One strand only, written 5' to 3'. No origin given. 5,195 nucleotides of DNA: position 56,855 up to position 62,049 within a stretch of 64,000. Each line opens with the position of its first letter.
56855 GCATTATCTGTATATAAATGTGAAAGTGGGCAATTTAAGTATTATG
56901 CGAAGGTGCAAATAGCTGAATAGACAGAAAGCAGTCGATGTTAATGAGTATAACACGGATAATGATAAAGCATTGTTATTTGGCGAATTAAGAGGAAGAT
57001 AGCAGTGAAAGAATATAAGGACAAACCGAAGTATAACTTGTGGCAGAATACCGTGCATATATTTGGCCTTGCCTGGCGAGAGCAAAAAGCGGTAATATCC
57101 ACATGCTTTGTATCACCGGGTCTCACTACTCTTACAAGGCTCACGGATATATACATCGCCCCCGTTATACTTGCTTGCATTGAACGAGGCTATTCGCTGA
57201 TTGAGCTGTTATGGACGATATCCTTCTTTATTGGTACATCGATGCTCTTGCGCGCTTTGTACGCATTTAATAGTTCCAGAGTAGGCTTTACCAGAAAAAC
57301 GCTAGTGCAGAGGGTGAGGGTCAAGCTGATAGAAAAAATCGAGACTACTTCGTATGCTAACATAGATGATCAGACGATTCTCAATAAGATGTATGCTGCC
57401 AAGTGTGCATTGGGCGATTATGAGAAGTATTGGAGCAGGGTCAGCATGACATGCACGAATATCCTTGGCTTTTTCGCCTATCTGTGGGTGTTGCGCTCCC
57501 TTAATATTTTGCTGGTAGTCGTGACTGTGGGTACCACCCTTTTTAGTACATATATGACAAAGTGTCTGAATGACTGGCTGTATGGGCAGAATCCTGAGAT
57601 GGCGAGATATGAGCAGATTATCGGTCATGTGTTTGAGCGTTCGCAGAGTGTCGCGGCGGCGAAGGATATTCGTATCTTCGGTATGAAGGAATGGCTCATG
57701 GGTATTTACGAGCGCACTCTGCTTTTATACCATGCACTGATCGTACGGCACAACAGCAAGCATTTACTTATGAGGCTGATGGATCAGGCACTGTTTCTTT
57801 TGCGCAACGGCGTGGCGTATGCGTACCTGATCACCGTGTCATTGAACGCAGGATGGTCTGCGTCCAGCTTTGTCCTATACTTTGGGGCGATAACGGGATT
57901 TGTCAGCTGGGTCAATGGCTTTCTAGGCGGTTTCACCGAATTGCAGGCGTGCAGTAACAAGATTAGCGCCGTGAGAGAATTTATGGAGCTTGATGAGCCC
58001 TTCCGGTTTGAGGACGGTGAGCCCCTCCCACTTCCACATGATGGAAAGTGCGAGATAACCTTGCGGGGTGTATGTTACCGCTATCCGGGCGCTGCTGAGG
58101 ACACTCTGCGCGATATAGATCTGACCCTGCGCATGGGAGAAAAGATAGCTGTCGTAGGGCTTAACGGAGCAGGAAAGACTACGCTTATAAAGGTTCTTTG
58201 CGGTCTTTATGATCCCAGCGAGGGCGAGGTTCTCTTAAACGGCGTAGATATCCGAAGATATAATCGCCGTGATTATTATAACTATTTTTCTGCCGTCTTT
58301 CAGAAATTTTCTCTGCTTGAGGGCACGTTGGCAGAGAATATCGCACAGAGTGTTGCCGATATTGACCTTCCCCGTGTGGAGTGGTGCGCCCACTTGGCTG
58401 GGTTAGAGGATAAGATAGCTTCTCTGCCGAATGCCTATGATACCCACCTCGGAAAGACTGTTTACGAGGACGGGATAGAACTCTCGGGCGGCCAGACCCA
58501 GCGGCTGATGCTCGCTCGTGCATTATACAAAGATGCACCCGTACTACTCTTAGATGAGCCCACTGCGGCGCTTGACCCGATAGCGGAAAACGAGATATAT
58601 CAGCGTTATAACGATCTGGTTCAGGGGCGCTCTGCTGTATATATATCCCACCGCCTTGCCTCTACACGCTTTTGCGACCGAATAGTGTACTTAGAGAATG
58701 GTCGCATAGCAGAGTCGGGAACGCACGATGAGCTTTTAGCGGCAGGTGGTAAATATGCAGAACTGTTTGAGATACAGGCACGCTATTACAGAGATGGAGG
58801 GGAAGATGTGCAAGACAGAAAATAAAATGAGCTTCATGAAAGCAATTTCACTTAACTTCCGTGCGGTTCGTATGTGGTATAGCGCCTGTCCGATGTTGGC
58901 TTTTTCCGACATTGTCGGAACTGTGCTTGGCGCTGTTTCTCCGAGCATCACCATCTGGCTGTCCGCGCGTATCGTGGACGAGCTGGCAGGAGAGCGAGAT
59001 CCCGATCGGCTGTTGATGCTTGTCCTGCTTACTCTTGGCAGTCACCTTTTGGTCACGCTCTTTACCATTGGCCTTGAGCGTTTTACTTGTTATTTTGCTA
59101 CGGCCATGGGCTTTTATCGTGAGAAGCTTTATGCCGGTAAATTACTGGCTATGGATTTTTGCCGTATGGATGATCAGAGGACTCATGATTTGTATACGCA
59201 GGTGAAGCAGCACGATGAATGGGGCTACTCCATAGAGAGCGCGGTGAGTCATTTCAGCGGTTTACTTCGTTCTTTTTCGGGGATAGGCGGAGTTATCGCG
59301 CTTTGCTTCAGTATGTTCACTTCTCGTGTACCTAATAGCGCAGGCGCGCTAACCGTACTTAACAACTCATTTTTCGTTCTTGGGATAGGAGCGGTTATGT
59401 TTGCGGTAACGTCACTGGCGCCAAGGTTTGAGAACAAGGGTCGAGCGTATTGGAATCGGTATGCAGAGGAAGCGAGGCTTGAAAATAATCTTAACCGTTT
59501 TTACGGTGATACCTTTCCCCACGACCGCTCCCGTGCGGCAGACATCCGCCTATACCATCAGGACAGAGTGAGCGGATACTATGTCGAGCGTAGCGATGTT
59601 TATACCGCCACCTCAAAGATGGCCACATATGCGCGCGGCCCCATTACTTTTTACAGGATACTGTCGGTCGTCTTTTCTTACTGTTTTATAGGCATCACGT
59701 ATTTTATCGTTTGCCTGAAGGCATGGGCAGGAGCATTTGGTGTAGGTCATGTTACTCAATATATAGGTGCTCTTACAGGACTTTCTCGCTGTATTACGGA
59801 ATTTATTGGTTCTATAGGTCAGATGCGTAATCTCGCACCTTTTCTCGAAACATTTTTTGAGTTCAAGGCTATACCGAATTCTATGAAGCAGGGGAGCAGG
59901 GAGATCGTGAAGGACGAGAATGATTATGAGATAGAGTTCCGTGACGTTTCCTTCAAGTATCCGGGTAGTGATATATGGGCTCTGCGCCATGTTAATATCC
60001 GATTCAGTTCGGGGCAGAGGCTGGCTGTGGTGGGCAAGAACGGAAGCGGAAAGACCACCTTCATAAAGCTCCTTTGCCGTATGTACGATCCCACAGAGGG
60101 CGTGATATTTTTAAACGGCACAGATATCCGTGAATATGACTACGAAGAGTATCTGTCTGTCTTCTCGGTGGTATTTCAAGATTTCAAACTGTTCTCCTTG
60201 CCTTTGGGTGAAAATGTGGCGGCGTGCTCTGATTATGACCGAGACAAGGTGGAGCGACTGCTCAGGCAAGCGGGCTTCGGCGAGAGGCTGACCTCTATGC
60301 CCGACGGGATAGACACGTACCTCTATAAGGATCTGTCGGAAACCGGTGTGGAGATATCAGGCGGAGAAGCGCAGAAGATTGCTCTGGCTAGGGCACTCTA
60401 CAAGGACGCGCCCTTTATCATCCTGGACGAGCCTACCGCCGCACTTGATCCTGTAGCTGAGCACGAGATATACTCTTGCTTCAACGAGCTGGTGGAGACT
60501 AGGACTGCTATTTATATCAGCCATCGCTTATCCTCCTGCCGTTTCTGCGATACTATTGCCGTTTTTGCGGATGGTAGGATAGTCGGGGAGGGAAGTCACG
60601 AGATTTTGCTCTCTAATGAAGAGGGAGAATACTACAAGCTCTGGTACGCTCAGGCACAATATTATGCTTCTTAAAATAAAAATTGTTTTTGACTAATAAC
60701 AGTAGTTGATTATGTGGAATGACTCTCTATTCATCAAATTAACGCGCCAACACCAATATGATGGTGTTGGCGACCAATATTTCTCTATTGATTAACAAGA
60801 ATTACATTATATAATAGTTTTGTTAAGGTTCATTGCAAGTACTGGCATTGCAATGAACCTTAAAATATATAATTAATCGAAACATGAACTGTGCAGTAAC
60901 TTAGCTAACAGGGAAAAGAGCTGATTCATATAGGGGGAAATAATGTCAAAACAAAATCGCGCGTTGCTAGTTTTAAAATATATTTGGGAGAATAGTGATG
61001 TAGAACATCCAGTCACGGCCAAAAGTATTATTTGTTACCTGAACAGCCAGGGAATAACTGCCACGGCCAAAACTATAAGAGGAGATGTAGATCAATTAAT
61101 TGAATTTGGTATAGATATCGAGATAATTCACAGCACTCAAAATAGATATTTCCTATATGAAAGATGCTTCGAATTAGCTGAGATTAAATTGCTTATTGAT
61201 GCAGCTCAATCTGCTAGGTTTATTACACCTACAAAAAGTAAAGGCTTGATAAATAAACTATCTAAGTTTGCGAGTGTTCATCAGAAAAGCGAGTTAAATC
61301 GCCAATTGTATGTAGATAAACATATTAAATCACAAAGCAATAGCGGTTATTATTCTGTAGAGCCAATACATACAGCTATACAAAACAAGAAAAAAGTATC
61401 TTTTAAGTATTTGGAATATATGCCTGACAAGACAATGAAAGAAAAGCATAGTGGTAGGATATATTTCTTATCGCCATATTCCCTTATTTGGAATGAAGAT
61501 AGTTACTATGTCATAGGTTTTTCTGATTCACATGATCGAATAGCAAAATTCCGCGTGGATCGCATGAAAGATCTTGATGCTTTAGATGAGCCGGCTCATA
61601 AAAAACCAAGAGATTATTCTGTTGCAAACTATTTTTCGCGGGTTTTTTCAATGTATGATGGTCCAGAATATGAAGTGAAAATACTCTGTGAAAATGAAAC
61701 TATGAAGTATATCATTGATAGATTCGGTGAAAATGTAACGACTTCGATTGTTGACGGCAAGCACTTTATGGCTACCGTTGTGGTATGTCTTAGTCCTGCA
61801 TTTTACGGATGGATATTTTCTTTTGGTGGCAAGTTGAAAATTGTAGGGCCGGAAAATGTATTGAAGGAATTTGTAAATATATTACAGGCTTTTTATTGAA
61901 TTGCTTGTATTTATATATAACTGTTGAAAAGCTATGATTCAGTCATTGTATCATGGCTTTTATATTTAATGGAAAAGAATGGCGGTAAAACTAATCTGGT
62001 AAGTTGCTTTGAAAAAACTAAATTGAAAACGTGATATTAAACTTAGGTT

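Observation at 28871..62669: A single 21-bp-phased direct repeat marks six promoters, suggesting an agr/LytTR quorum-sensing regulon that includes both ICE-borne RHS toxins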

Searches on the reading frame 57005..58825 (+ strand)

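Call 7: search_protein_families(library=pfam, proteins=[window:57005-58825:+])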
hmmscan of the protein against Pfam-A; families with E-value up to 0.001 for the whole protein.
window:57005-58825:+ (606 aa): 3 families
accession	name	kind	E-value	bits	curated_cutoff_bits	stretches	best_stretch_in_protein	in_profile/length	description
PF00005.33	ABC_tran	-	1e-31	110.8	25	1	368-521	1-137/137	ABC transporter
PF13304.12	AAA_21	-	8.2e-06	26.5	27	0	382-398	3-19/304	AAA domain, putative AbiEii toxin, Type IV TA system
PF02463.25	SMC_N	-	0.00011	22.1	40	0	492-561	136-209/220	RecF/RecN/SMC N terminal domain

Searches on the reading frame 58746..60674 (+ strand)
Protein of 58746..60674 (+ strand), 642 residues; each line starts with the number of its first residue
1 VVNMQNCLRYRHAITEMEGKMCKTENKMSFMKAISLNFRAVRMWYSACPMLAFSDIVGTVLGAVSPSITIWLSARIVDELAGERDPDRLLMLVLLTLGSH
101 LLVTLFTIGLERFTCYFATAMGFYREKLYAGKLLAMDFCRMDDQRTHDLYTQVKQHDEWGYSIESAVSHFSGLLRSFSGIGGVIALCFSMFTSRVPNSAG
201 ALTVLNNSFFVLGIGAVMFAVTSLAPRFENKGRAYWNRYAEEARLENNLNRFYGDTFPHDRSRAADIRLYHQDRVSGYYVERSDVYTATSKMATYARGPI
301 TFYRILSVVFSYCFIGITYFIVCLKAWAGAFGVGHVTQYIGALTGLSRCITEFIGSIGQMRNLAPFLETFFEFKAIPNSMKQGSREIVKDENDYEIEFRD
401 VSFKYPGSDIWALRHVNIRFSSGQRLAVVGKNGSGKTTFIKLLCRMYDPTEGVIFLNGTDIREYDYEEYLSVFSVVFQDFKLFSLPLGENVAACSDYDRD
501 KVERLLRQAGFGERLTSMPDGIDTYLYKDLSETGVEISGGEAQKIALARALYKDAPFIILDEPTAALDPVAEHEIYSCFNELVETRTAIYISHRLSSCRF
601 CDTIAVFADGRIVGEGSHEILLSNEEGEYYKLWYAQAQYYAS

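Call 7: search_protein_families(library=pfam, proteins=[window:58746-60674:+])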
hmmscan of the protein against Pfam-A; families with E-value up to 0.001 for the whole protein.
window:58746-60674:+ (642 aa): 3 families
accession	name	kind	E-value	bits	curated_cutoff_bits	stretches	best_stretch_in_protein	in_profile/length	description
PF00005.33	ABC_tran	-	1.6e-28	100.5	25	1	413-565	1-137/137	ABC transporter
PF02463.25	SMC_N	-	3.4e-08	33.6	40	1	453-603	110-207/220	RecF/RecN/SMC N terminal domain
PF13304.12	AAA_21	-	1.3e-07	32.4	27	0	427-445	3-21/304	AAA domain, putative AbiEii toxin, Type IV TA system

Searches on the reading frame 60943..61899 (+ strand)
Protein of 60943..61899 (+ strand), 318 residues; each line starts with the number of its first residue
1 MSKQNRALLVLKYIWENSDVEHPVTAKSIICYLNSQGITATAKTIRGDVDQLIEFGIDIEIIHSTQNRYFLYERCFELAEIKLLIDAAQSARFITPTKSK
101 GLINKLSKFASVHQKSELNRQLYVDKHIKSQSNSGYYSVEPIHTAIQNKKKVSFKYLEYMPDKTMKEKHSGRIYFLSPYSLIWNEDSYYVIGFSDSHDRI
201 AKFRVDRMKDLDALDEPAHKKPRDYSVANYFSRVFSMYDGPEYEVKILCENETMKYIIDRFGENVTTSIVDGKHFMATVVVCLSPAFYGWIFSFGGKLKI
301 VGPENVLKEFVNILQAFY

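Call 7: search_protein_families(library=pfam, proteins=[window:60943-61899:+])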
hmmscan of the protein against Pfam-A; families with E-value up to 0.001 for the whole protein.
window:60943-61899:+ (318 aa): 3 families
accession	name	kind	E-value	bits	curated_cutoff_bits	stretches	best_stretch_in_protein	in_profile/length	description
PF13280.12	WYL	-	3.4e-11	43.4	21.8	1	140-211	4-68/70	WYL domain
PF25583.1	WCX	-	9.6e-07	29.5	23.9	1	242-316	2-74/76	WCX domain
PF16902.11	FokI_D3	-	1.6e-06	28.3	29.2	1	6-61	14-66/69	FokI, D3 domain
